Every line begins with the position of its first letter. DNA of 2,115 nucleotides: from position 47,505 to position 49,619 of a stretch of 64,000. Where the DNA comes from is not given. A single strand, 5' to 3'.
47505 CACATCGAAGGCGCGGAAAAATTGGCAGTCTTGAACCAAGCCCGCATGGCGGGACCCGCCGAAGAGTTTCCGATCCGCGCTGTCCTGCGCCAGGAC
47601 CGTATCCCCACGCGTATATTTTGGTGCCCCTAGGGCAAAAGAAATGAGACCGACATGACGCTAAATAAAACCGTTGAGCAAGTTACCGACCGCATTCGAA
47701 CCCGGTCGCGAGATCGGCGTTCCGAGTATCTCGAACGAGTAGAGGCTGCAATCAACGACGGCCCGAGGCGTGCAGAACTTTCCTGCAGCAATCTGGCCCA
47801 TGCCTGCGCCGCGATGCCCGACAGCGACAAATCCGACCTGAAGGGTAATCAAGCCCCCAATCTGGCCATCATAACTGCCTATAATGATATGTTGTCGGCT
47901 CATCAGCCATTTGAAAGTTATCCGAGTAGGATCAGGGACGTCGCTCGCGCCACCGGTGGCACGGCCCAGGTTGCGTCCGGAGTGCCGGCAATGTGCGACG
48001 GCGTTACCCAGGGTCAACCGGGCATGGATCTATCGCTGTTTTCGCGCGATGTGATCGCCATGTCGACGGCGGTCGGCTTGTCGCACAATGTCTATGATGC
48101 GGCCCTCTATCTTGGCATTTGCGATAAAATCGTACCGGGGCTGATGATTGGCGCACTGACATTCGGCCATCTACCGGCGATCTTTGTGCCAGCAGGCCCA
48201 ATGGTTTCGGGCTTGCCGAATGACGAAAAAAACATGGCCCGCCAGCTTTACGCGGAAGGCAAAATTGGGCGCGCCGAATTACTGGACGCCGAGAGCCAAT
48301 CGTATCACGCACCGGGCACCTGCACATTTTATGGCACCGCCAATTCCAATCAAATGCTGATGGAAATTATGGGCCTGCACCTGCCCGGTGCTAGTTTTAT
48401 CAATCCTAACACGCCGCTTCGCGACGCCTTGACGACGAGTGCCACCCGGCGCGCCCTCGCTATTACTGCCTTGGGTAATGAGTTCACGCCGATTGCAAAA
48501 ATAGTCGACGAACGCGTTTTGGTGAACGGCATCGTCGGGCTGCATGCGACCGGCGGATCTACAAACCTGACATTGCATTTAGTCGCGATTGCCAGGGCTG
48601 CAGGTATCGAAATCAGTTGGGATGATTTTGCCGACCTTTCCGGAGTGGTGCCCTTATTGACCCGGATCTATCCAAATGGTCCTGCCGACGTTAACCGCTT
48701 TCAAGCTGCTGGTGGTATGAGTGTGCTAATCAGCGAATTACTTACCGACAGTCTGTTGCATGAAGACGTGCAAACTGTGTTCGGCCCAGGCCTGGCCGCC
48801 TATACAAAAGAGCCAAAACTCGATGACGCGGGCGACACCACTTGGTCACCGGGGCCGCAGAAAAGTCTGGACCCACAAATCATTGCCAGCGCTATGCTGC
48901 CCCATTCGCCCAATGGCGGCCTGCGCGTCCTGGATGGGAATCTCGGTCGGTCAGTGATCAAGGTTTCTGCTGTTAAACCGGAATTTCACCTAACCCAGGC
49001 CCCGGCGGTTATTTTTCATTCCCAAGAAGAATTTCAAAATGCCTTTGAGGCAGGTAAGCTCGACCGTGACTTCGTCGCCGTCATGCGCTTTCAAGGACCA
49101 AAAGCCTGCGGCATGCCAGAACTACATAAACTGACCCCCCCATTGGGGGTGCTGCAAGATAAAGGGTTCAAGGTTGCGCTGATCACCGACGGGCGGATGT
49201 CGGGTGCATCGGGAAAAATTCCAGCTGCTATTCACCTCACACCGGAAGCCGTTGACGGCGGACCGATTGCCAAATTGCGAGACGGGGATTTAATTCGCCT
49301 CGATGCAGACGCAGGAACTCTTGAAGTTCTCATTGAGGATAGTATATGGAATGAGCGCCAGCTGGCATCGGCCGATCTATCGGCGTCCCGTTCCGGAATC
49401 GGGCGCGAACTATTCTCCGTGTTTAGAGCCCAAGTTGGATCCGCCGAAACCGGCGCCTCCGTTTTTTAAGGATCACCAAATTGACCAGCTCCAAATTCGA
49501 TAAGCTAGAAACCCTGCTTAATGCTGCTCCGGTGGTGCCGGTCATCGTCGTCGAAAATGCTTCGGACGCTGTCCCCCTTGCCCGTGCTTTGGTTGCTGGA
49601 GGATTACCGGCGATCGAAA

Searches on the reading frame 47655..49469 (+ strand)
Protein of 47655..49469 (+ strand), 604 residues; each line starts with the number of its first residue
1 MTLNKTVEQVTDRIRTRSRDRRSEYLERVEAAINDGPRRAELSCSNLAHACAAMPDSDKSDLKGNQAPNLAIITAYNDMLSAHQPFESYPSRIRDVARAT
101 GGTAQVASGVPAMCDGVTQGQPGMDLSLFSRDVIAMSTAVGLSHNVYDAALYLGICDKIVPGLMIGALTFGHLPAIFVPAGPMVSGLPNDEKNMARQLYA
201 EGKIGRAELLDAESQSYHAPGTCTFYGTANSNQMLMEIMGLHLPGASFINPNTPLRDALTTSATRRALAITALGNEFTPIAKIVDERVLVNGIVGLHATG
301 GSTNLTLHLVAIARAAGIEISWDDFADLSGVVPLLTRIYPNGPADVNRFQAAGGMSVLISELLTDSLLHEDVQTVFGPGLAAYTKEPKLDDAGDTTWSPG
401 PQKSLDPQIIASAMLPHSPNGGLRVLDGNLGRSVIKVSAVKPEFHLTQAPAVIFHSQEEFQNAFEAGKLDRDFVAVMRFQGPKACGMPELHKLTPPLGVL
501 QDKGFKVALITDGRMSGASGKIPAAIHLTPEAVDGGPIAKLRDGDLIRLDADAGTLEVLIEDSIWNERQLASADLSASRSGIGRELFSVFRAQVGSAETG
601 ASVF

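Call 25: search_protein_families(library=ncbifam, proteins=[window:47655-49469:+], max_evalue=1e-20)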
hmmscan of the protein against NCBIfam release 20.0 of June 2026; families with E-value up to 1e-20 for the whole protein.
window:47655-49469:+ (604 aa): 8 families
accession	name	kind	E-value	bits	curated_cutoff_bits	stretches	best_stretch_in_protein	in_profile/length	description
TIGR01196.1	edd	equivalog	1.6e-303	1007.5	708.25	1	6-604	3-600/601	phosphogluconate dehydratase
NF002068.0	PRK00911.1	subfamily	1.3e-100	337.5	644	1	66-601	34-553/559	dihydroxy-acid dehydratase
TIGR00110.1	ilvD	equivalog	7.8e-93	311.8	618.15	1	66-601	17-539/543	dihydroxy-acid dehydratase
NF004784.0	PRK06131.1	subfamily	3e-84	283.5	539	1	65-602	41-559/576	dihydroxy-acid dehydratase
NF009560.0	PRK13017.1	subfamily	8.1e-74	248.9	684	1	67-601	46-573/595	dihydroxy-acid dehydratase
NF009559.0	PRK13016.1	equivalog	6.6e-70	235.9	882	1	66-601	42-559/578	L-arabinonate dehydratase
NF009103.0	PRK12448.1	equivalog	3.7e-62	210.4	710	2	66-383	33-360/616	dihydroxy-acid dehydratase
TIGR03432.1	yjhG_yagF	hypoth_equivalog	1.9e-52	178.2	808.15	1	106-560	105-574/640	YjhG/YagF family D-xylonate dehydratase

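Call 26: find_encoding_contigs(protein=window:47655-49469:+, flank=2000, max_places=5)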
Protein window:47655-49469:+ (604 aa): no gene with exactly this product is on record in the collection.

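Call 38: find_homologous_proteins(query=window:47655-49466:+, max_evalue=1e-100)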
Query window:47655-49466:+ (604 aa): 8000 proteins with E <= 1e-100 among 8000 candidates; the best 120 are listed.
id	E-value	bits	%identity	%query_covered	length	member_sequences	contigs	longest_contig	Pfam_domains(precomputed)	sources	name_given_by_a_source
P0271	0.0e+0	1351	100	100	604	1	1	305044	PF24877.2,PF00920.28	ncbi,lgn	-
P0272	5.3e-289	978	71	100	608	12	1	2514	PF24877.2,PF00920.28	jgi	jgi:phosphogluconate dehydratase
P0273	1.4e-286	970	71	100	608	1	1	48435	PF24877.2,PF00920.28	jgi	-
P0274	8.7e-285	964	71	100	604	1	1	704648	PF24877.2,PF00920.28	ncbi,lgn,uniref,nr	ncbi:phosphogluconate dehydratase [Kaistia dalseonensis]|uniref:Phosphogluconate dehydratase n=1 Tax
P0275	2.3e-283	959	70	100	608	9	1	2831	PF24877.2,PF00920.28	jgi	jgi:phosphogluconate dehydratase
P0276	9.1e-283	957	69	100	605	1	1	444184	PF24877.2,PF00920.28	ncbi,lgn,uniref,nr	ncbi:6-phosphogluconate dehydratase [Ciceribacter lividus]|uniref:Phosphogluconate dehydratase n=1 T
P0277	1.0e-282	957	69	100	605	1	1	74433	PF24877.2,PF00920.28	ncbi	-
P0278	3.5e-282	955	69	100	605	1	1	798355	PF24877.2,PF00920.28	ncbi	-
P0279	5.1e-282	955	69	100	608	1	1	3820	PF24877.2,PF00920.28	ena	-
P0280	5.2e-282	955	69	100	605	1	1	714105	PF24877.2,PF00920.28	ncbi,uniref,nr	ncbi:phosphogluconate dehydratase [Ciceribacter ferrooxidans]|uniref:Phosphogluconate dehydratase n=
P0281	5.5e-282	955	69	100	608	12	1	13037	PF24877.2,PF00920.28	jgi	jgi:phosphogluconate dehydratase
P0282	7.0e-282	954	69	100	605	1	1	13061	PF24877.2,PF00920.28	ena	-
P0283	8.0e-282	954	70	100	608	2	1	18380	PF24877.2,PF00920.28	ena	-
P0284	1.7e-281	953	69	100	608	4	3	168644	PF24877.2,PF00920.28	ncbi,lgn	ncbi:MAG: phosphogluconate dehydratase [Kiloniellaceae bacterium]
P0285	2.3e-281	953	69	100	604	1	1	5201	PF24877.2,PF00920.28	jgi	jgi:phosphogluconate dehydratase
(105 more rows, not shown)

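Call 39: find_encoding_contigs(protein=P0271, flank=1000, max_places=4)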
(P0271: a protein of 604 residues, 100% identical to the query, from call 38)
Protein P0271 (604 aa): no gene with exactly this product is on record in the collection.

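Call 40: list_cluster_members(proteins=[P0271, P0001, P0247, P0122, P0208, window:18496-19173:+, P0160, P0159])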
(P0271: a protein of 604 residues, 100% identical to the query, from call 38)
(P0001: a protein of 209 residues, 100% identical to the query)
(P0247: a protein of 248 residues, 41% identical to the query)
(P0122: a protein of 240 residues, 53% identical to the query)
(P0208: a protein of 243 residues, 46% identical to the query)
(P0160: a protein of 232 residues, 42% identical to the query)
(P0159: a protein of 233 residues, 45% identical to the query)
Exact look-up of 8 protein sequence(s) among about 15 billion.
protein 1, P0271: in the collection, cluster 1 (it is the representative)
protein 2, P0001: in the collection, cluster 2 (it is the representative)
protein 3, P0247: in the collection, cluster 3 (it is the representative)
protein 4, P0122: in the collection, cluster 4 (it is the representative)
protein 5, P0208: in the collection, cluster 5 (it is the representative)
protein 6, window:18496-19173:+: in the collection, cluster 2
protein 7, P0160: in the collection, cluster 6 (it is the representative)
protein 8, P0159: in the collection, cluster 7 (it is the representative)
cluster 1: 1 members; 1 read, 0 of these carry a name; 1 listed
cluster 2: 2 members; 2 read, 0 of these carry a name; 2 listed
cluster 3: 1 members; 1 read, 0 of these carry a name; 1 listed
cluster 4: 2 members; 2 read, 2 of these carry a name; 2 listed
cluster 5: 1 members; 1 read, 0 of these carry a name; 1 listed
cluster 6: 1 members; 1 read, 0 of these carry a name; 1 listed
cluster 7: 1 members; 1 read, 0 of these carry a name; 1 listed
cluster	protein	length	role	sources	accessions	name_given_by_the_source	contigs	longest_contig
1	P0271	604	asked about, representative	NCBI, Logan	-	-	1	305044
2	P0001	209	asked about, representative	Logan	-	-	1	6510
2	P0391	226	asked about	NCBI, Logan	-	-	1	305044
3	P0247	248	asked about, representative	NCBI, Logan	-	-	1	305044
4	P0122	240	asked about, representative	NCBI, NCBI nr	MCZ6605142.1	MAG: response regulator transcription factor [Alphaproteobacteria bacterium] | response regulator transcription factor [Alphaproteobacteria bacterium]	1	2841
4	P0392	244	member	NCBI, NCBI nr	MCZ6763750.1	MAG: response regulator transcription factor [Alphaproteobacteria bacterium] | response regulator transcription factor [Alphaproteobacteria bacterium]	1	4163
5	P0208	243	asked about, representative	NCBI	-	-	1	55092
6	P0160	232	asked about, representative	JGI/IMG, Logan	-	-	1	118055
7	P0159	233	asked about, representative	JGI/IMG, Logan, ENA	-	-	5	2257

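Call 43: find_encoding_contigs(protein=P0392, flank=10000, max_places=3)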
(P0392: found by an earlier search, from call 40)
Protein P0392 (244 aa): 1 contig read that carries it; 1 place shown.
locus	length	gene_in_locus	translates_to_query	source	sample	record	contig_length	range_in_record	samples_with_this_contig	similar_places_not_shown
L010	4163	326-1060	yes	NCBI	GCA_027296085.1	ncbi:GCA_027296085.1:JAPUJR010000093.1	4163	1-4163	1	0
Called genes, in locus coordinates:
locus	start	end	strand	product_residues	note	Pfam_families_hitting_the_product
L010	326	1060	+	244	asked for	PF00072:Response_reg, PF00486:Trans_reg_C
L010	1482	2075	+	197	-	PF01471:PG_binding_1, PF09374:PG_binding_3 (faint)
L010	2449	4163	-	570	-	PF06347:SH3_4 (weak), PF08239:SH3_3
